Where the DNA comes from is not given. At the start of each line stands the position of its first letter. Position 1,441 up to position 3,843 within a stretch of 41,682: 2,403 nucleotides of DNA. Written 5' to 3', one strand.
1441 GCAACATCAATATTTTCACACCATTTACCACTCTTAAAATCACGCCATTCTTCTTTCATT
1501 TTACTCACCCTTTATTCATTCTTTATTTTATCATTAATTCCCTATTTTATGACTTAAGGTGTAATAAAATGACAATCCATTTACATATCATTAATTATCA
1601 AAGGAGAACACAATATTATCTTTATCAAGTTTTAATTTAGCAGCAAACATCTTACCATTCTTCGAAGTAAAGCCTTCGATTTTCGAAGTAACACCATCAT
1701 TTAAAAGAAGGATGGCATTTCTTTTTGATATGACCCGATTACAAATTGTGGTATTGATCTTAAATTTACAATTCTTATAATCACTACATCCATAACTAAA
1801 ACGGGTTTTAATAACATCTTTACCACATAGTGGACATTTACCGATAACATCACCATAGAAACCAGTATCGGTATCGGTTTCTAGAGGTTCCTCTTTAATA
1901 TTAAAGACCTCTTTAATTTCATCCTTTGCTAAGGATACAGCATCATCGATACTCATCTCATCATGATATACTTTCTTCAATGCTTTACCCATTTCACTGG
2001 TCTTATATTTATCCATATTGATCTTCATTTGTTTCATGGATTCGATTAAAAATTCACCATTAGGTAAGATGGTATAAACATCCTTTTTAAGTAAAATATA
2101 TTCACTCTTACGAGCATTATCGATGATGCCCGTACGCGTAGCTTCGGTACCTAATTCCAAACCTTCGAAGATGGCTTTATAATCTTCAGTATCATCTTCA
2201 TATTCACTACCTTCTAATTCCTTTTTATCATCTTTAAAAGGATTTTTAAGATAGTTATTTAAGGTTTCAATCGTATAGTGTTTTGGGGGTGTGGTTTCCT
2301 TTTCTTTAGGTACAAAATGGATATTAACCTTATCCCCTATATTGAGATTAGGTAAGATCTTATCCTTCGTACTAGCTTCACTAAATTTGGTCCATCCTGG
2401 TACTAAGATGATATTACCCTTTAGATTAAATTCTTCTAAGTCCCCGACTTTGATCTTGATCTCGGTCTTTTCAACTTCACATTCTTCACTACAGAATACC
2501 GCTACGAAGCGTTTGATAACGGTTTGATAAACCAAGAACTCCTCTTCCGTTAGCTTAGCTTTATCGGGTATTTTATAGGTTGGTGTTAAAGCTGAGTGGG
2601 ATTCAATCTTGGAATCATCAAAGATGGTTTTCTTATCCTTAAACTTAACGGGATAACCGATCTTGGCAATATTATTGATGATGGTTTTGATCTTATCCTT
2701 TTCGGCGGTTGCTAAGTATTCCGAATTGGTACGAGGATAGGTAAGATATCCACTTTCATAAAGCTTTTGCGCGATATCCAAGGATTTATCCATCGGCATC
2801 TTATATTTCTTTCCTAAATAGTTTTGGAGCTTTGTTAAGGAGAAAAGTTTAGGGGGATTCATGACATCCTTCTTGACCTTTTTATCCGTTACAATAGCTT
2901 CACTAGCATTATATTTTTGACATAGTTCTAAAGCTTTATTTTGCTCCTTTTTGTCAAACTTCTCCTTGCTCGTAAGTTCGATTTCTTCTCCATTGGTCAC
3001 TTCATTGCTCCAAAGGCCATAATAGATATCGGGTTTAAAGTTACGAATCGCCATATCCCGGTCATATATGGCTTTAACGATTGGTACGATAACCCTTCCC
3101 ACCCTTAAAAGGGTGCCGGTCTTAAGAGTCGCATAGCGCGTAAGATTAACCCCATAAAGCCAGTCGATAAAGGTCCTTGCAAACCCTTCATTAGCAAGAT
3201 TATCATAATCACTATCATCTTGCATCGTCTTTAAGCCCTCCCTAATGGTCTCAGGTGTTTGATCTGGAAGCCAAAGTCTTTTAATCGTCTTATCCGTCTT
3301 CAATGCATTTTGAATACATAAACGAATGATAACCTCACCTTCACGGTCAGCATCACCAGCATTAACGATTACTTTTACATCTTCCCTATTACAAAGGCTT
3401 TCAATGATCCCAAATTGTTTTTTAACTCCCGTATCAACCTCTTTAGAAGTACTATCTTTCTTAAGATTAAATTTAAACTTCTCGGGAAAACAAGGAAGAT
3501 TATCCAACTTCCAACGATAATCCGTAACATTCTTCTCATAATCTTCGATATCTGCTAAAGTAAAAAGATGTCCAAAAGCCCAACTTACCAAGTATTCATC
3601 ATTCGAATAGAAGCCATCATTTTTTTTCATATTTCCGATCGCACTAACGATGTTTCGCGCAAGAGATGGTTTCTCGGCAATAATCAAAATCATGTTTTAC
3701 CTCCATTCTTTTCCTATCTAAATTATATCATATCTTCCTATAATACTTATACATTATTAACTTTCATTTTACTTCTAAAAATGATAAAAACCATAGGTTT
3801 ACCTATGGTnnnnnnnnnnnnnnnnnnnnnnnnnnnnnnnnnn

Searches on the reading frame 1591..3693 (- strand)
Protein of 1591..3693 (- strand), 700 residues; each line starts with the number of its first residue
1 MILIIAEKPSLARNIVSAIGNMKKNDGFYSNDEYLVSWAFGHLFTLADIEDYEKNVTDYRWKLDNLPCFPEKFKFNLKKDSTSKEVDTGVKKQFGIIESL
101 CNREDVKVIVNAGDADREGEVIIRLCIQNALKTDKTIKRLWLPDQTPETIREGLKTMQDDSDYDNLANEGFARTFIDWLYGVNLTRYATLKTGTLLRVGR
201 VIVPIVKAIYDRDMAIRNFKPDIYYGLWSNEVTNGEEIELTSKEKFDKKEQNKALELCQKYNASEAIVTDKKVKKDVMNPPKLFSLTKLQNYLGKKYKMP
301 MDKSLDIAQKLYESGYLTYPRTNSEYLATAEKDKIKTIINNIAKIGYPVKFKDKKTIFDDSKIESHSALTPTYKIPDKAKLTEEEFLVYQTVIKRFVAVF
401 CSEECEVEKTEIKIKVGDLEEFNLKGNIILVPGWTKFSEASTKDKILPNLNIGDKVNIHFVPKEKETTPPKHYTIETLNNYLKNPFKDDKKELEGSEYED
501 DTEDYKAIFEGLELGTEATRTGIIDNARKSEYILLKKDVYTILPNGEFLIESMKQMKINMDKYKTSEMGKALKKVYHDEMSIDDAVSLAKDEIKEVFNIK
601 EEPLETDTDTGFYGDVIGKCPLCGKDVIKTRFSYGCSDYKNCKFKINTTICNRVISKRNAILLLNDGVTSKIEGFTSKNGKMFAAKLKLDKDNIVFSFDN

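Call 45: list_cluster_members(proteins=[window:1591-3693:-, window:15521-17056:-, window:4070-8701:-, window:9179-10564:-, window:14534-15460:-, window:32813-33598:-])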
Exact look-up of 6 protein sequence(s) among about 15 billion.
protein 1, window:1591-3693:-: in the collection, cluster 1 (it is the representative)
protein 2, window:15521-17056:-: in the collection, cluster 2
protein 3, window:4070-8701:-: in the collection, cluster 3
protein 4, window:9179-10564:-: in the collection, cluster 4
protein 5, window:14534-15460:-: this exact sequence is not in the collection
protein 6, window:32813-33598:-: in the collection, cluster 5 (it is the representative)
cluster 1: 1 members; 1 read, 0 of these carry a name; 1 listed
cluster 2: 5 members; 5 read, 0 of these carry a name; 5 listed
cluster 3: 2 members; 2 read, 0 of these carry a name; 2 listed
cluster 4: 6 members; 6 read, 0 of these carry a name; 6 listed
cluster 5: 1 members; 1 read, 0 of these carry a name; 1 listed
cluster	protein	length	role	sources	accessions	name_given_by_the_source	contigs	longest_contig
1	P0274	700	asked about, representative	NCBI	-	-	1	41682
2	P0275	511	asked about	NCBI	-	-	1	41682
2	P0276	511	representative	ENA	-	-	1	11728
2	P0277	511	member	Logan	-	-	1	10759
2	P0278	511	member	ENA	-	-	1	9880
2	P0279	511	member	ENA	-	-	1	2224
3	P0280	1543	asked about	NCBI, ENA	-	-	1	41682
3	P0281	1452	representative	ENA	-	-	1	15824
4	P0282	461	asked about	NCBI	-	-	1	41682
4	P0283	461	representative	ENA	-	-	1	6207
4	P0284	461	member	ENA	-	-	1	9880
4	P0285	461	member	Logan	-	-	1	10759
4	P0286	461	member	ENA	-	-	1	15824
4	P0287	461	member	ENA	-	-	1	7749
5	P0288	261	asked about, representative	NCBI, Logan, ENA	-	-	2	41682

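Call 66: search_protein_families(library=ncbifam, max_evalue=0.1, proteins=[window:1591-3693:-])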
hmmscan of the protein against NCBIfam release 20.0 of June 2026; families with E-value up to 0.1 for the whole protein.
window:1591-3693:- (700 aa): 13 families
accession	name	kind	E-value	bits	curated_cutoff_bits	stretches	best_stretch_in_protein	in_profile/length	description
NF005829.0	PRK07726.1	subfamily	4.8e-128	428.6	597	1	1-658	1-654/669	DNA topoisomerase 3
TIGR01056.1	topB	subfamily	2.2e-120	403.3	515.75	1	2-693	3-699/706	DNA topoisomerase III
NF006032.0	PRK08173.1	equivalog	5.2e-95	318.9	1058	1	2-693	4-697/863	DNA topoisomerase III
NF011313.0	PRK14724.1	equivalog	1.4e-65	221.7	1088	1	3-693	5-724/988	DNA topoisomerase III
TIGR01057.1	topA_arch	equivalog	3.3e-65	220.5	458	2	5-477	1-472/618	DNA topoisomerase I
NF004438.0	PRK05776.1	equivalog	3.7e-60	203.9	793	2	1-474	9-482/677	DNA topoisomerase I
NF005555.0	PRK07220.1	equivalog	1.2e-47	162.7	635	2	102-475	95-471/740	DNA topoisomerase I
TIGR01051.1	topA_bact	equivalog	2.6e-47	162.2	456.4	1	29-477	16-478/632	type I DNA topoisomerase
NF011532.0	PRK14973.1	equivalog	1.6e-41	142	930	2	93-478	86-473/936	DNA topoisomerase I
NF006451.0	PRK08780.1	equivalog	1.8e-25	89.5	1265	1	107-479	75-481/824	DNA topoisomerase I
TIGR01054.1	rgy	equivalog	3.9e-15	54.5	471.7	1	97-325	709-925/1172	reverse gyrase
TIGR02066.1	dsrB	equivalog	0.017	14.1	341.5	1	302-349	47-93/341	dissimilatory-type sulfite reductase subunit beta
NF007236.0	PRK09665.1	equivalog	0.092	12.5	139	0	150-222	6-79/150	PTS galactitol transporter subunit IIA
